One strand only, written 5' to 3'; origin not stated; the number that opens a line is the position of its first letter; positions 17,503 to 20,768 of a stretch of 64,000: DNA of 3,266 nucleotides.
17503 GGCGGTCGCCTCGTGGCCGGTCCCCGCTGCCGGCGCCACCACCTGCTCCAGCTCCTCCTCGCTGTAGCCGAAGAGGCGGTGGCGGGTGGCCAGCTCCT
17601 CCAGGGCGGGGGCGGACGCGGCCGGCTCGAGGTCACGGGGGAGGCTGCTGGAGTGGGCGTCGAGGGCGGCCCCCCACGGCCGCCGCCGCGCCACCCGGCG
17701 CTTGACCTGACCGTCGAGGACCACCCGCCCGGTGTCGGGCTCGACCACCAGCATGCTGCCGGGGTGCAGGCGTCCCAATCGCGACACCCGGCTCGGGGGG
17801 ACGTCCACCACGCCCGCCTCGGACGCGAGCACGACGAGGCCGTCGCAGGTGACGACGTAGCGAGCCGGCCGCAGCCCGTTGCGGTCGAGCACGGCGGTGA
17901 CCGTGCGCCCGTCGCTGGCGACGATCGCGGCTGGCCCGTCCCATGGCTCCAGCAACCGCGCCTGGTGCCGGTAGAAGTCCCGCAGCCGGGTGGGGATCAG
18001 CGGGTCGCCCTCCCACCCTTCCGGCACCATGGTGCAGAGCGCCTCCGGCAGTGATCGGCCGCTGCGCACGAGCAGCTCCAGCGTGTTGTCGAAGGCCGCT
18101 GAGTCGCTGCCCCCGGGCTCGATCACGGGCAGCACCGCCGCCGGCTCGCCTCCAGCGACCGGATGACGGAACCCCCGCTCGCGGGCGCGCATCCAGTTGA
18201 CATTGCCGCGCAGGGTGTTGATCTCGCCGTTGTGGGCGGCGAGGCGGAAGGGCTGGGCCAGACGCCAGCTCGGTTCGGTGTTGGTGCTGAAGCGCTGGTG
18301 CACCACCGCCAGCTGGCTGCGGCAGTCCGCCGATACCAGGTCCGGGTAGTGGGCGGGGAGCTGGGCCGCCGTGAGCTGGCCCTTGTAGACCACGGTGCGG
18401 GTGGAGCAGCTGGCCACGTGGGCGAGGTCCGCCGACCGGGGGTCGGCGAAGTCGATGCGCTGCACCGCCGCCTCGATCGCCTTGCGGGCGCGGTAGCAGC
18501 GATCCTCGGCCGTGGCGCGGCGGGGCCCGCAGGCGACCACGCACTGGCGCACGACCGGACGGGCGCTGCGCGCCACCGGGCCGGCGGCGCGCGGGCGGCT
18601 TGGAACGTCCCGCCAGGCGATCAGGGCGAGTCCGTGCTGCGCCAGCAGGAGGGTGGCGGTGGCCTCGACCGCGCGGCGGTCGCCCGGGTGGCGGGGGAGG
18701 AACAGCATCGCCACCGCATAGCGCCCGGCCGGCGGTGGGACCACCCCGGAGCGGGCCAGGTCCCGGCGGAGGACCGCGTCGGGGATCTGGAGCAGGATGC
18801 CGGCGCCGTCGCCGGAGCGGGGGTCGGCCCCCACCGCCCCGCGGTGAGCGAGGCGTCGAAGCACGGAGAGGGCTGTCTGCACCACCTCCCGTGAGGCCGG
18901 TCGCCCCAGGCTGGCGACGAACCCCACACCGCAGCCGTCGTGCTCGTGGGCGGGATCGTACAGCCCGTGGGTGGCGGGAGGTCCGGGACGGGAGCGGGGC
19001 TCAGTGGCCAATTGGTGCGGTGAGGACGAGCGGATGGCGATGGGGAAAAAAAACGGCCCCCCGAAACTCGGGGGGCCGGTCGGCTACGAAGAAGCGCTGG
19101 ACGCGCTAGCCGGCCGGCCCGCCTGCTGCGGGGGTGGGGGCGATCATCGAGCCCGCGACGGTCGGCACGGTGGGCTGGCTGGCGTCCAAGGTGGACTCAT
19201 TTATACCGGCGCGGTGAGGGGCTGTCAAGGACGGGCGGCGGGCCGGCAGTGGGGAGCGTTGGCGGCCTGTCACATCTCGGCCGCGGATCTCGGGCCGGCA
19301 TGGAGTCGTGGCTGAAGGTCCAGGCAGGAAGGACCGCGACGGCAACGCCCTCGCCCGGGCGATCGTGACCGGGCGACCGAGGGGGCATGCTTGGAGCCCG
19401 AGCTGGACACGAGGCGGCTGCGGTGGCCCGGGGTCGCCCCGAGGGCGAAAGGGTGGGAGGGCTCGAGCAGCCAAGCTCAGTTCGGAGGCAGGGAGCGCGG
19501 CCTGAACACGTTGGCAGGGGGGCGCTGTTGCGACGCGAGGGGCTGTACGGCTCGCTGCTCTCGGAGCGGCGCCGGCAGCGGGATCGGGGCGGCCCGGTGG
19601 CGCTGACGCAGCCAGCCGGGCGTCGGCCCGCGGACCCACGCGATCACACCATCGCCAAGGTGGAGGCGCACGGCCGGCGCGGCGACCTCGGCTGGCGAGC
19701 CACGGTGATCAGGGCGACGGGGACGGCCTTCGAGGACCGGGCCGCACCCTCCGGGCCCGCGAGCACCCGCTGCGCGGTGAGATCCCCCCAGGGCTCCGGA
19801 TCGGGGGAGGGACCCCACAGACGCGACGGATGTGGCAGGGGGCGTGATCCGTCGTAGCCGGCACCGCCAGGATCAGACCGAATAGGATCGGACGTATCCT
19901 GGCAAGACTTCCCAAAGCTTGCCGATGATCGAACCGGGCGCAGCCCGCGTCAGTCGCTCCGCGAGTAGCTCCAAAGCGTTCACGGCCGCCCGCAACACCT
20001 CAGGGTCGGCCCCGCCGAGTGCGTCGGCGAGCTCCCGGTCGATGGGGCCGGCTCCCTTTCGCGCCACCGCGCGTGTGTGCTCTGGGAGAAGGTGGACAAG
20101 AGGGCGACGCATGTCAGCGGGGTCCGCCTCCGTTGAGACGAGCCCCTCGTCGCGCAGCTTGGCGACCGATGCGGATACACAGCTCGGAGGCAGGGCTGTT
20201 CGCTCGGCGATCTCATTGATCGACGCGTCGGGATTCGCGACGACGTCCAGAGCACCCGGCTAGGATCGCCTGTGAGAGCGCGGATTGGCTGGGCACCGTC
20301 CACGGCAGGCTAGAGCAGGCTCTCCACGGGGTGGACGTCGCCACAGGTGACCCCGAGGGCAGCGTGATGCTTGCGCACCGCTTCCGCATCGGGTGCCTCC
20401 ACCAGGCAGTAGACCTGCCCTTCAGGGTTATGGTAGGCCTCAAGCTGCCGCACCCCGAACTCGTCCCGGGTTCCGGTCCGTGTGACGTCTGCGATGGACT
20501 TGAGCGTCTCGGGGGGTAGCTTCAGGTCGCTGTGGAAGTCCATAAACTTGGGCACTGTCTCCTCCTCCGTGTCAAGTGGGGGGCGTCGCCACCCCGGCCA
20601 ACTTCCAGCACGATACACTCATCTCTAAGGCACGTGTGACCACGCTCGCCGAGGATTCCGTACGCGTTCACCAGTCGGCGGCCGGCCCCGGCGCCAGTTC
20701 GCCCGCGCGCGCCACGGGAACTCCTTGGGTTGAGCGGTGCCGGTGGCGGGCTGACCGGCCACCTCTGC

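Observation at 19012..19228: Consensus promoter, ~180-nt leader and strong intrinsic terminator 34 nt before gltB: candidate unclassified nitrogen-responsive attenuator or riboswitch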

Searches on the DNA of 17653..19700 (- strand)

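Call 4: search_rna_families(source=window, start=18800, end=19700, threshold=evalue, max_evalue=10, show_alignments=3)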
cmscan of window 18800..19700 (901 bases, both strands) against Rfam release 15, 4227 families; matches with E-value up to 10: 4.
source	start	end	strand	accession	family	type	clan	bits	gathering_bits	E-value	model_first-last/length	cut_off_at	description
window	19040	19111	-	RF00519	suhB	Gene; sRNA;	CL00108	22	41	0.052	1-77/77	no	Makes More Granules Regulator RNA (mmgR)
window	19046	19147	-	RF02883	BcKCsr2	Gene; sRNA;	-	18.3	40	0.13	1-129/129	no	Burkholderia sRNA 2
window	19069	19128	-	RF02500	Atu_C6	Gene; sRNA;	-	17.2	60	8.3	1-113/113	no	EcpR1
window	19050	19134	-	RF02552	RcsR1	Gene; sRNA;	-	13.8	60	7.2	1-96/96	no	RcsR1 sRNA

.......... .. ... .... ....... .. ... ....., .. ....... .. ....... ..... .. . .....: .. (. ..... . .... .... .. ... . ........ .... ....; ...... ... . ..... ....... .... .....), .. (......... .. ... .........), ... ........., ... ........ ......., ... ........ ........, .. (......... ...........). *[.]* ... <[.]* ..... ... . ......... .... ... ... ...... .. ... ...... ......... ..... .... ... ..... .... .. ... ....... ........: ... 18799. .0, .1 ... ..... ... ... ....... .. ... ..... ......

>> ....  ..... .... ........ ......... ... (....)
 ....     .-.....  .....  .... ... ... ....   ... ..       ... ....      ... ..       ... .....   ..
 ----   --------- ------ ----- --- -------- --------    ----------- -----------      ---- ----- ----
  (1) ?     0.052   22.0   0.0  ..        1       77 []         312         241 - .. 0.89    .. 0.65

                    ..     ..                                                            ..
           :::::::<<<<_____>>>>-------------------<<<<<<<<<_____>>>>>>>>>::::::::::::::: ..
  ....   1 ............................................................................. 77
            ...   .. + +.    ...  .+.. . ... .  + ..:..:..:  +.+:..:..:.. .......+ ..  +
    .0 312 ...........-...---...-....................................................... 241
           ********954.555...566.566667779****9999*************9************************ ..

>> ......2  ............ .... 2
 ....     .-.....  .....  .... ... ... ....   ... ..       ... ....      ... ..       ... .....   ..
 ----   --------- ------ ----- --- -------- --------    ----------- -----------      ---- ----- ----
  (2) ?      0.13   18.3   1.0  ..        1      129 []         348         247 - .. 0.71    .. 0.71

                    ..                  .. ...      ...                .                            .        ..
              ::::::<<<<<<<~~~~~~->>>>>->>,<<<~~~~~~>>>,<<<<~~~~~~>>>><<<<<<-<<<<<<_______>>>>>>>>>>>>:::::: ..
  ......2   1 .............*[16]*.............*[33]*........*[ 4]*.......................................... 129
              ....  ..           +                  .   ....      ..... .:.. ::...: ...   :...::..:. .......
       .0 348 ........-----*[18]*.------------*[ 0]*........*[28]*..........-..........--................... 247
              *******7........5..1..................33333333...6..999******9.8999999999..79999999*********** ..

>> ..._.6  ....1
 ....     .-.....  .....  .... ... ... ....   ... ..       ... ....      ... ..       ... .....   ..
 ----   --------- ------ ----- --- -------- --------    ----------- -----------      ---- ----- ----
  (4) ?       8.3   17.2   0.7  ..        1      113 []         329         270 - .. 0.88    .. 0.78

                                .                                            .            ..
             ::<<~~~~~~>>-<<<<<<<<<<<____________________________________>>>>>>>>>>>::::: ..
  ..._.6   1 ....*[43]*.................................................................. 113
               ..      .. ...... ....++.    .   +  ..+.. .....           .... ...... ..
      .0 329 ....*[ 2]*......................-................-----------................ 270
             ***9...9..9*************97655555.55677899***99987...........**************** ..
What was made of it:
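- On Known riboswitch or leader classes in Rfam 15 (glutamine, ykkC/ppGpp, T-box, ydaO, TPP and others): At E <= 10, only sRNA terminator look-alikes well below threshold (call 4).
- The only Rfam near-matches are sRNA terminators, all below threshold (call 4).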

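Call 53: build_rna_model(alignment_id=A2)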
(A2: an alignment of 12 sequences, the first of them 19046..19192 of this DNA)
Model R1 built from alignment A2 (12 sequences, 153 columns); structure: RNAalifold consensus.
model positions 147; base pairs 25; branch points 2; effective number of sequences 3.92; information 0.59 bits per position. Calibrated on 0.2 Mb of random sequence (short: E-values are rough).
structure used (alignment columns):
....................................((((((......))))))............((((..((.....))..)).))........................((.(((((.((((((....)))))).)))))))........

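Call 54: search_with_rna_model(model_id=R1, sources=[window, L003, L004, L005, L006, L007, L008, L009, L010, L011, L012, L013, L014, L015, L016, L017, L018, L019, L020, L021, L022, L023, L024, L025, L026, L027, L028, L029, L030, L031, L032, L033, L034, L035, L036, L037, L038, L039, L040, L041, L042, L043, L044, L045, L046, L047, L048, L049, L050, L051, L052, L053, L054, L055, L056, L057, L058, L059, L060, L061, L062, L063, L064, L065, L066, L067, L068, L069, L070, L071, L072, L073, L074, L075, L076, L077, L078, L079, L080, L081, L082, L084, L085, L086, L087, L088, L089, L090, L091, L094, L107, L108, L109, L083, L093, L110, L103, L097], max_evalue=1)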
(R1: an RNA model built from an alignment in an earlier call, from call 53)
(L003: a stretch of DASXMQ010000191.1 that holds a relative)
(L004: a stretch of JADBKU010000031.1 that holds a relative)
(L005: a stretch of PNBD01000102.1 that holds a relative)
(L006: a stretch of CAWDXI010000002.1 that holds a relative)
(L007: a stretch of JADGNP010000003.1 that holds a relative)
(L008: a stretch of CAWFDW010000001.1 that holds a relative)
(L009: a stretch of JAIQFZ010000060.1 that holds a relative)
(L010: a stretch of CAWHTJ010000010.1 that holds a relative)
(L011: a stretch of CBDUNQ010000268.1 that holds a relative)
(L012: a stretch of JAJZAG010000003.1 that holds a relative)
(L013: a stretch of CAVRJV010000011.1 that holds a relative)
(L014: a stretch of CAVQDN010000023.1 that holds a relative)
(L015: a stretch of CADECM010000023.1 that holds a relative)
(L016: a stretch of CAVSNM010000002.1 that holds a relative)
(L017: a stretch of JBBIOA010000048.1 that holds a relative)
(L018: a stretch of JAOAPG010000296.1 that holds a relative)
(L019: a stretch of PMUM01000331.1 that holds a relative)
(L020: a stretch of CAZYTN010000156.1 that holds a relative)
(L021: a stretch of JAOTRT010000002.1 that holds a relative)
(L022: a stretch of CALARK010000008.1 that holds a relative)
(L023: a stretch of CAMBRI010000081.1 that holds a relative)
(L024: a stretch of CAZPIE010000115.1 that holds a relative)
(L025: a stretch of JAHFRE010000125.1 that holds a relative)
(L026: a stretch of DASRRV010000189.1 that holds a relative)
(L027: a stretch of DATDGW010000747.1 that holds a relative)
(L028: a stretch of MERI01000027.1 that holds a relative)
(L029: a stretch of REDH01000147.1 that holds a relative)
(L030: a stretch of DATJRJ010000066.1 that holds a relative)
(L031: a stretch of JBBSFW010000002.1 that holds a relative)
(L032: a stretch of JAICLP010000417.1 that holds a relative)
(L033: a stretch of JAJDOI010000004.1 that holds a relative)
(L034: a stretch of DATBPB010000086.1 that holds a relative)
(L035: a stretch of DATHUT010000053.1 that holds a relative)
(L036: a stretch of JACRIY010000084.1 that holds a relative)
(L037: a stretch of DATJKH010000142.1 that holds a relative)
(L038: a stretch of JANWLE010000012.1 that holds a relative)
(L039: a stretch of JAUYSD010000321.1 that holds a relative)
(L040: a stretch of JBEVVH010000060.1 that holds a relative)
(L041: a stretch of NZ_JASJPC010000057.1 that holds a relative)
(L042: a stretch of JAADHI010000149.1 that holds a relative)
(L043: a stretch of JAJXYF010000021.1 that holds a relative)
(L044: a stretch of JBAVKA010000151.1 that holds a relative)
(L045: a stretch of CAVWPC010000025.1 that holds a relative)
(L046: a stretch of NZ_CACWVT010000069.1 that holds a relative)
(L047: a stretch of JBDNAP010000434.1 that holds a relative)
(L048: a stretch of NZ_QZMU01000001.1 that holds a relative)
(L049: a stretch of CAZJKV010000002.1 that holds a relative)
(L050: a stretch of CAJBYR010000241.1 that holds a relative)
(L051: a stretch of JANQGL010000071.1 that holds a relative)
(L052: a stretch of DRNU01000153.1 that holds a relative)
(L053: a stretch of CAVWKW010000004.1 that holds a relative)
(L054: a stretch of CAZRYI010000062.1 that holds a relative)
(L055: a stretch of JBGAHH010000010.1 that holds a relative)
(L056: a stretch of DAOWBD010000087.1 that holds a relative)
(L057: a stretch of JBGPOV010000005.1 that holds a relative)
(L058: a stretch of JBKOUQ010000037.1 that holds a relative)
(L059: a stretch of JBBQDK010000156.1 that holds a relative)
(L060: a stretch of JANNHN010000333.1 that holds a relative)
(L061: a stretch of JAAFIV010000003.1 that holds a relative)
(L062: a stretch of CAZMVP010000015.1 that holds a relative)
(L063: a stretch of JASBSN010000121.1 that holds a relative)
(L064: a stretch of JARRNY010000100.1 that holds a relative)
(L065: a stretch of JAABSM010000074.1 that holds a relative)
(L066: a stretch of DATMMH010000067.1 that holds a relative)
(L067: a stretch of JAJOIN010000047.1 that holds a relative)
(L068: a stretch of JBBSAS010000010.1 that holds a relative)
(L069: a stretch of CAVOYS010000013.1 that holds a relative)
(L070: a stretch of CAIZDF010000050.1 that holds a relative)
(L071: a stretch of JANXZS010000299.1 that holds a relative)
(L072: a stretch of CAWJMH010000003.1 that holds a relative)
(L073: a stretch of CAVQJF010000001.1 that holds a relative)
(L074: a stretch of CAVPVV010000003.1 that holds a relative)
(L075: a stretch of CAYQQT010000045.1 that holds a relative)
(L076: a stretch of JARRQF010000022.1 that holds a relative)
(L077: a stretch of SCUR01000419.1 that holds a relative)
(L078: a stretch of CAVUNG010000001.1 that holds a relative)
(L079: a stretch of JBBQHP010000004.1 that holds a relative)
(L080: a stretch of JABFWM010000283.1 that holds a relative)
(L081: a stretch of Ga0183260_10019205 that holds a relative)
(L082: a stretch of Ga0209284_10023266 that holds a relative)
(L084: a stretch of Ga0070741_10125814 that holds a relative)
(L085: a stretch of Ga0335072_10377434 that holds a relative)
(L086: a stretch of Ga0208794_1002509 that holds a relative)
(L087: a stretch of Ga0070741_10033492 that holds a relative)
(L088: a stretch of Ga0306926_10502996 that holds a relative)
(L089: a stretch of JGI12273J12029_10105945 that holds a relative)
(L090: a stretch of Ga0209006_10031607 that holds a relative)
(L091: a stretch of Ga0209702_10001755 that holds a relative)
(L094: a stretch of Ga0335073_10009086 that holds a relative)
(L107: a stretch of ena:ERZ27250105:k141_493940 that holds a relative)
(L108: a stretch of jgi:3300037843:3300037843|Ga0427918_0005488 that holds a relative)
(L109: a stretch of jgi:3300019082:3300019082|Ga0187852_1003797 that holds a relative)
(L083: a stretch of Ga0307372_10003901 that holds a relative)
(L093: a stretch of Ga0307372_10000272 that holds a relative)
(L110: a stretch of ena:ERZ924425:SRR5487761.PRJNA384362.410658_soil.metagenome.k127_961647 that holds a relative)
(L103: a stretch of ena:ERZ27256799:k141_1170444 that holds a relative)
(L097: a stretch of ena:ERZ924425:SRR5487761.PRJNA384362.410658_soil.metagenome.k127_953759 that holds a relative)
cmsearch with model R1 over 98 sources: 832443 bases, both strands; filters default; matches with E-value up to 1: 11.
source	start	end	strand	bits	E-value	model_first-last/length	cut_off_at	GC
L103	2062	2208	+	149.5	6.6e-34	1-147/147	no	0.6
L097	2193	2339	+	144.7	1e-32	1-147/147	no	0.64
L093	381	527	-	138.5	3.3e-31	1-147/147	no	0.62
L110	2325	2471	+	138.5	3.3e-31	1-147/147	no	0.62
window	19046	19192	-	92.2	5.9e-20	1-147/147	no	0.72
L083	8341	8489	-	87.5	8.3e-19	1-147/147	no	0.7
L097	2296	2445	-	34.1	8.2e-06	1-147/147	no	0.67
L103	2172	2207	-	26.7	0.00053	105-140/147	no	0.58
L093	323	424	+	23.9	0.0025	1-147/147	no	0.61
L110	2428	2529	-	23.9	0.0025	1-147/147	no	0.61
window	19054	19078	+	17.4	0.099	114-137/147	no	0.84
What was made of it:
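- There is only a single copy per locus, and none elsewhere in the 64 kb (call 54).
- Tried and rejected: None found (call 54).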

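Call 57: search_with_rna_model(model_id=R1, sources=[L111, L095, L096, L098, L101, L102, L104, L105, L106, L001, L002], max_evalue=1)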
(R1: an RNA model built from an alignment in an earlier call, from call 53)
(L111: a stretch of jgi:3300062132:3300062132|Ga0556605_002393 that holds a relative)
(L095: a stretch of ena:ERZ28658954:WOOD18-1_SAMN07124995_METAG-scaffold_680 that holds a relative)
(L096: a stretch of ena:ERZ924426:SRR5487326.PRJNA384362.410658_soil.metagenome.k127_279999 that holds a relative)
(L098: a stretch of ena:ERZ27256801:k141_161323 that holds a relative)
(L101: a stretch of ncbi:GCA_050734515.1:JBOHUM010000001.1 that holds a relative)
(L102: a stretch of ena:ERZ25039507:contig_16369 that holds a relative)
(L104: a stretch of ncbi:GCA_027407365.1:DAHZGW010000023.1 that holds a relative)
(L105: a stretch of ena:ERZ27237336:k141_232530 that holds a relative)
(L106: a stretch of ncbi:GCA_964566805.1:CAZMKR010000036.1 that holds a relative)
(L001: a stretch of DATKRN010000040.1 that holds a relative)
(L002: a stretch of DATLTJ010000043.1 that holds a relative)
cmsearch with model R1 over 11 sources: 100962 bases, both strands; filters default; matches with E-value up to 1: 20.
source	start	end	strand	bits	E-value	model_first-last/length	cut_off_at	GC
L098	1082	1228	+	152.3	1.7e-35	1-147/147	no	0.62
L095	2327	2474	+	150.9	3.7e-35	1-147/147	no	0.59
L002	3733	3879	+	149.5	8e-35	1-147/147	no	0.6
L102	2327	2473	+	147.2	2.9e-34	1-147/147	no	0.64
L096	2270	2416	+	144.7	1.2e-33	1-147/147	no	0.64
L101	2335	2476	+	109.7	4e-25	1-147/147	no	0.65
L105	1407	1555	+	102.6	2.2e-23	1-147/147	no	0.7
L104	2312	2461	+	97.9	3e-22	1-147/147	no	0.65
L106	332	481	+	96.8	5.4e-22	1-147/147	no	0.64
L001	3797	3945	+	87.5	1e-19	1-147/147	no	0.7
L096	2373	2522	-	34.1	1e-06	1-147/147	no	0.67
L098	1192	1232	-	32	3.3e-06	100-140/147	no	0.54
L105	1519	1555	-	27.8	3.5e-05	105-140/147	no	0.7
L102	2437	2477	-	27.7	3.7e-05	100-140/147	no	0.56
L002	3843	3878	-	26.7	6.4e-05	105-140/147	no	0.58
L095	2432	2583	-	24.3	0.00025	1-147/147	no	0.67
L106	443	485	-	21.7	0.0011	101-140/147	no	0.63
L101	2442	2476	-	16.9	0.016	105-140/147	no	0.6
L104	2423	2461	-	15.3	0.04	105-140/147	no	0.62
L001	3903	3936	-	10.5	0.57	55-88/147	no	0.76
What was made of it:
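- It finds nothing in about 75 other gltB loci, or elsewhere in the window (calls 54, 57).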

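Call 67: search_rna_families(sources=[L002, L101, L104, L105, L106, L093, L096], threshold=evalue, max_evalue=0.1)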
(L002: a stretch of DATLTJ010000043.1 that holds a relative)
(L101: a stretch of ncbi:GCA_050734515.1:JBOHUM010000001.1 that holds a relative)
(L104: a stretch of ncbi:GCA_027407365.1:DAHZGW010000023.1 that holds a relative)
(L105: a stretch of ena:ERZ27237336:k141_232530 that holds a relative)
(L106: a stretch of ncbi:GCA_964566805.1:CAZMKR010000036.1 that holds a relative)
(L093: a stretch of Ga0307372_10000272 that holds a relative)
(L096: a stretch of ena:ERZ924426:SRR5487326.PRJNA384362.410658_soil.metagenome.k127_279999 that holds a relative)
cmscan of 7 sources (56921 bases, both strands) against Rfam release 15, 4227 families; matches with E-value up to 0.1: 8.
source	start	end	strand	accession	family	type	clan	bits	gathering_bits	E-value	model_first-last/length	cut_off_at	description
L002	2849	2922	-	RF00005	tRNA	Gene; tRNA;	CL00001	69.9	29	2.9e-13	1-71/71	no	tRNA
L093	1315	1389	+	RF00005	tRNA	Gene; tRNA;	CL00001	67.6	29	1.3e-12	1-71/71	no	tRNA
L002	3576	3660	+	RF00005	tRNA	Gene; tRNA;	CL00001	55.4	29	3e-09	1-71/71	no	tRNA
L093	623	708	-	RF00005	tRNA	Gene; tRNA;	CL00001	55.2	29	3.2e-09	1-71/71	no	tRNA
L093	580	715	-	RF02223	sX4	Gene; sRNA;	-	35.5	70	0.00082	1-167/167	no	Proteobacterial sRNA sX4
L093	623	673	+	RF04351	Plastid-psbl-rps4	Cis-reg;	-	30.7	68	0.017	1-53/53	no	Plastid-psbl-rps4 3UTR RNA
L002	3611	3660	-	RF04351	Plastid-psbl-rps4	Cis-reg;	-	30.6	68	0.018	1-53/53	no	Plastid-psbl-rps4 3UTR RNA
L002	3569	3677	+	RF02223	sX4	Gene; sRNA;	-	27.3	70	0.084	1-167/167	no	Proteobacterial sRNA sX4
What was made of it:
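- On Known riboswitch or leader classes in Rfam 15 (glutamine, ykkC/ppGpp, T-box, ydaO, TPP and others): No match in seven homologous loci (call 67).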

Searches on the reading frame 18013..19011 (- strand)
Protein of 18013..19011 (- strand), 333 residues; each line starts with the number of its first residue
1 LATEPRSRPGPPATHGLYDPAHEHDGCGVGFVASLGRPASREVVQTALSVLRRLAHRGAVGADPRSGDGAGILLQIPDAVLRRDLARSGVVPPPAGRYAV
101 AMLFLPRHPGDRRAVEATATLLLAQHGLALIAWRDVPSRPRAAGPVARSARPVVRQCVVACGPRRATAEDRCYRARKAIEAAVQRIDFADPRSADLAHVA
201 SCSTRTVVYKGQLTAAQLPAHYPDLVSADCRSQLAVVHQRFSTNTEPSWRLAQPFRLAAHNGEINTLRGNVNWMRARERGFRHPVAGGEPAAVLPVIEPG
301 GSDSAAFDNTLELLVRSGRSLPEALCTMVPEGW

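Call 20: find_homologous_proteins(query=window:18013-19011:-, max_evalue=1e-60)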
Query seq(333 aa) (333 aa): 4774 proteins with E <= 1e-60 among 8000 candidates; the best 120 are listed.
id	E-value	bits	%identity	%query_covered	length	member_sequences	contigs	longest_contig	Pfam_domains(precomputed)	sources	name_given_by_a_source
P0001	7.0e-122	425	48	97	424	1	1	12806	PF00310.27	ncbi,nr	ncbi:MAG TPA: hypothetical protein VKS25_12335, partial [Solirubrobacteraceae bacterium]|nr:hypothet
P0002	2.2e-98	348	50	97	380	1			PF00310.27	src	-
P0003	2.9e-96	341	52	98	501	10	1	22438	PF00310.27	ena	-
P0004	3.6e-96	340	51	97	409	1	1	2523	PF00310.27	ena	-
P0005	5.9e-96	340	51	97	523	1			PF00310.27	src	-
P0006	8.5e-96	339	50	97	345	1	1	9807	PF00310.27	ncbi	ncbi:MAG: glutamate synthase subunit alpha, partial [Candidatus Rokuibacteriota bacterium]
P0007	5.0e-95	337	50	97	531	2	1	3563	PF00310.27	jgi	jgi:glutamate synthase domain-containing protein 1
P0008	1.5e-94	335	51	99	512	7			PF00310.27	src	-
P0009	1.6e-94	335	47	99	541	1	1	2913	PF07992.21,PF00310.27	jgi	jgi:glutamate synthase domain-containing protein 1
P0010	1.6e-94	335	49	98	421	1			PF00310.27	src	-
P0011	1.9e-94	335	50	96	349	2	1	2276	PF00310.27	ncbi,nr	ncbi:MAG: glutamate synthase subunit alpha, partial [Candidatus Rokubacteria bacterium]|nr:glutamate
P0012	2.0e-94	335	51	96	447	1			PF00310.27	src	-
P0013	6.0e-94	333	50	97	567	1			PF00310.27,PF04898.21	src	-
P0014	1.2e-93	332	50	96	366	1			PF00310.27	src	-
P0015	1.2e-93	332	48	97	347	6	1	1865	PF00310.27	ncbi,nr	ncbi:MAG: glutamate synthase subunit alpha, partial [Acidobacteriota bacterium]|nr:glutamate synthas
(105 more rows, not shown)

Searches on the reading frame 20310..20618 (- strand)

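Call 46: search_protein_families(library=pfam, proteins=[window:20310-20618:-], max_evalue=0.00001)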
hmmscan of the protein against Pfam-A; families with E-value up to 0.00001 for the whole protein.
window:20310-20618:- (102 aa): 1 family
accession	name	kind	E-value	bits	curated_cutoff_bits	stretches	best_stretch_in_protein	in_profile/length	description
PF14026.12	SCO4226-like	-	1.7e-11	44.5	28.5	1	25-98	1-76/76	Nickel responsive protein SCO4226-like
